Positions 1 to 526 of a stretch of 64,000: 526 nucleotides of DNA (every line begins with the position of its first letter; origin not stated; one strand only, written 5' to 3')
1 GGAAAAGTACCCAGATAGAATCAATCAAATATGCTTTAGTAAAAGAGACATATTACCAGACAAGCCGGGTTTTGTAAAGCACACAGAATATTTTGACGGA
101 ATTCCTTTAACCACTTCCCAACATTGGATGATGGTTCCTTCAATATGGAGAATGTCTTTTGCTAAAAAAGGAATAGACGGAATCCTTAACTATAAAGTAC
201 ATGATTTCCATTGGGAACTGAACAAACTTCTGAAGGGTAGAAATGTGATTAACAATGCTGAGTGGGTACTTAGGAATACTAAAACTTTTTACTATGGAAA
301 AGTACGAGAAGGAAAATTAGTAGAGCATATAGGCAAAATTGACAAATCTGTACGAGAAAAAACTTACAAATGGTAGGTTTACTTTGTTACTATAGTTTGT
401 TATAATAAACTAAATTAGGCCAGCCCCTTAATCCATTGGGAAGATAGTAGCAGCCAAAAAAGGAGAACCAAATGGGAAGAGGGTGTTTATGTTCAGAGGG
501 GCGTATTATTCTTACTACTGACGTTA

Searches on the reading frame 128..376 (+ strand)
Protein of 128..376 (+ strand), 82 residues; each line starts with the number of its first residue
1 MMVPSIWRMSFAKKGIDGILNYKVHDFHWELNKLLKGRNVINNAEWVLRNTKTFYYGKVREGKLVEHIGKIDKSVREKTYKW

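Call 65: search_protein_families(library=pfam, alignment_id=A4, max_evalue=0.01)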
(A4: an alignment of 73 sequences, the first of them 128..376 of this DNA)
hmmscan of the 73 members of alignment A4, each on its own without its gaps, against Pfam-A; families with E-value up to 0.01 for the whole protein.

A. member 1, window:128-376:+ (82 aa): 0 families

B. families by the number of members that match (of 73 scanned): 63 families (the first 25 are shown)
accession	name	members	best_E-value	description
PF13524.12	Glyco_trans_1_2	2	1.6e-14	Glycosyl transferase-like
PF13248.11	Zn_ribbon_3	2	1.5e-05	zinc-ribbon domain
PF08271.17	Zn_Ribbon_TF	2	0.0024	TFIIB zinc-binding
PF08298.17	AAA_PrkA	1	4.1e-117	PrkA AAA domain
PF04293.20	SpoVR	1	7.7e-101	SpoVR like protein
PF04285.18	DUF444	1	3e-83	Protein of unknown function (DUF444)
PF06798.17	PrkA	1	7.5e-68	PrkA serine protein kinase C-terminal domain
PF01370.27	Epimerase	1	1.3e-29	NAD dependent epimerase/dehydratase family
PF01068.26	DNA_ligase_A_M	1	4.1e-22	ATP dependent DNA ligase domain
PF13578.12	Methyltransf_24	1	2.8e-17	Methyltransferase domain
PF04970.19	LRAT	1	3.5e-17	Lecithin retinol acyltransferase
PF14743.12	DNA_ligase_OB_2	1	1.1e-16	DNA ligase OB-like domain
PF16363.11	GDP_Man_Dehyd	1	3.1e-15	GDP-mannose 4,6 dehydratase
PF04321.23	RmlD_sub_bind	1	9.3e-14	RmlD substrate binding domain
PF02719.21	Polysacc_synt_2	1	8.6e-13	Polysaccharide biosynthesis protein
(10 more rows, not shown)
